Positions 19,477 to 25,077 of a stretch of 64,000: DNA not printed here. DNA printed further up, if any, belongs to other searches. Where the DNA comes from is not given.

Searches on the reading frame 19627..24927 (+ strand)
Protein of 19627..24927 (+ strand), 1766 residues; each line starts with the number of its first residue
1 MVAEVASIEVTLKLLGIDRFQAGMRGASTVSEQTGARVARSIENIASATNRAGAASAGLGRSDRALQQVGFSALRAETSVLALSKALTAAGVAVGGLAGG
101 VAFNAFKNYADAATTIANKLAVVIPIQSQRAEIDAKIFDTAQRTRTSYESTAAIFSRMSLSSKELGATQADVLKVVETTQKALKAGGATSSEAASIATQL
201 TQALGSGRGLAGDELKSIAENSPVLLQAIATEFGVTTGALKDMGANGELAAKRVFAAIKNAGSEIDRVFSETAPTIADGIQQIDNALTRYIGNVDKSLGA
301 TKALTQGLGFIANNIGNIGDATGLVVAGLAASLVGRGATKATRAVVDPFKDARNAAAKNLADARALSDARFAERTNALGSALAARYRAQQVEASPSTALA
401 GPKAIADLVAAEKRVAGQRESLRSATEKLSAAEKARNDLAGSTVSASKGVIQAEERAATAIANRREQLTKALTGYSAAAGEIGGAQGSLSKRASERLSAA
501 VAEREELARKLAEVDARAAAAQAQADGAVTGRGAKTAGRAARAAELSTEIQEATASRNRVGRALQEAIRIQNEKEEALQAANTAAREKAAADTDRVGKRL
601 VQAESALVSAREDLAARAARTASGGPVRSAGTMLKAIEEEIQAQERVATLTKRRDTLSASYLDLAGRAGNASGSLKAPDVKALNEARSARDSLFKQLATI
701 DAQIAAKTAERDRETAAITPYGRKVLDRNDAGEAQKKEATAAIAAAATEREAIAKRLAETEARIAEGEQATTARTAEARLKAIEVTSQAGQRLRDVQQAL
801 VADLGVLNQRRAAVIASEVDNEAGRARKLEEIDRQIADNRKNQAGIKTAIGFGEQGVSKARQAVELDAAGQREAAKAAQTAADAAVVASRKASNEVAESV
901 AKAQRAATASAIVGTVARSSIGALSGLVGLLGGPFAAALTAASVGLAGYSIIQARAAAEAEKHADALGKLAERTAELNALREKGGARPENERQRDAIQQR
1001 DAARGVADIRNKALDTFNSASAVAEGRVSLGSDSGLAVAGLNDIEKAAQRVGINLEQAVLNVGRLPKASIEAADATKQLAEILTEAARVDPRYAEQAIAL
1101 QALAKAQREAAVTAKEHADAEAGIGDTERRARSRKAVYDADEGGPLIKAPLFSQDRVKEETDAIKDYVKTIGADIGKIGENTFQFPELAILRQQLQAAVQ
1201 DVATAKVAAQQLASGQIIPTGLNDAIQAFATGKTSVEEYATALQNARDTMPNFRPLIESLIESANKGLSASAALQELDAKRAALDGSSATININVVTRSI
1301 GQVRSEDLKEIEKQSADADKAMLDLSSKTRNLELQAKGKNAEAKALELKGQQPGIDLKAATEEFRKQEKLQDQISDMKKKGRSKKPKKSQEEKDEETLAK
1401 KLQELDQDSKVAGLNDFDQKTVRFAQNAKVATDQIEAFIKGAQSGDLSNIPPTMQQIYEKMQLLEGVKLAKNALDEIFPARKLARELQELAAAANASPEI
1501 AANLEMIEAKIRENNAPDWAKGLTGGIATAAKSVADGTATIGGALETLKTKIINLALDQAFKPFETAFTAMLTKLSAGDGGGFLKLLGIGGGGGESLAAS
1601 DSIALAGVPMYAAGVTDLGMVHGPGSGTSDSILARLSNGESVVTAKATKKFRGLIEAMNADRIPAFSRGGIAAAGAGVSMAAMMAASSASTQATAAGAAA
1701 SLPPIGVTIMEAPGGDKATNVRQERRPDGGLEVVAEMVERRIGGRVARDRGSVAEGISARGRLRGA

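Call 9: search_protein_families(library=phrogs, proteins=[window:19627-24927:+], max_evalue=0.001)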
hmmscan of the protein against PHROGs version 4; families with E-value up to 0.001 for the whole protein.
window:19627-24927:+ (1766 aa): 17 families
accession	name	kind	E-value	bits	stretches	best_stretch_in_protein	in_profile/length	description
phrog_3519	-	tail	7.9e-61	207.8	1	52-520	41-473/959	tail length tape measure protein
phrog_339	-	tail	7.4e-59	201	1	1-480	2-437/1123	tail length tape measure protein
phrog_3336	-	tail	1.1e-58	200.7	1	34-345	26-321/1051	tail length tape measure protein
phrog_8010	-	tail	3.7e-47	161.9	1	32-382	213-552/1543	tail length tape measure protein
phrog_17300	-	tail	2.1e-46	159.8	1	62-335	58-304/900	tail length tape measure protein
phrog_1107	-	tail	7.4e-42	144.4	1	50-451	147-545/1252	tail length tape measure protein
phrog_12706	-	tail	1.9e-34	120.1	1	45-659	158-717/1244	tail length tape measure protein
phrog_31452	-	tail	1.2e-33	117.4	1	51-567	11-509/814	tail length tape measure protein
phrog_2335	-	tail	3.1e-33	115.9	1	19-835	402-1248/1536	tail length tape measure protein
phrog_1068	-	tail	4.3e-29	102.8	1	24-299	35-304/706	tail length tape measure protein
phrog_7740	-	tail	1e-28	100.3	1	28-563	12-517/2151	tail length tape measure protein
phrog_32885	-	tail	2.5e-28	99.5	1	62-331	18-279/948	tail length tape measure protein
phrog_27190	-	tail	8.4e-26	91.3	1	33-334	40-331/1015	tail length tape measure protein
phrog_16297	-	tail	1.9e-24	87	1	43-328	36-312/777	tail length tape measure protein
phrog_1506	-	tail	5.2e-17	62.2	1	58-800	57-715/1269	tail length tape measure protein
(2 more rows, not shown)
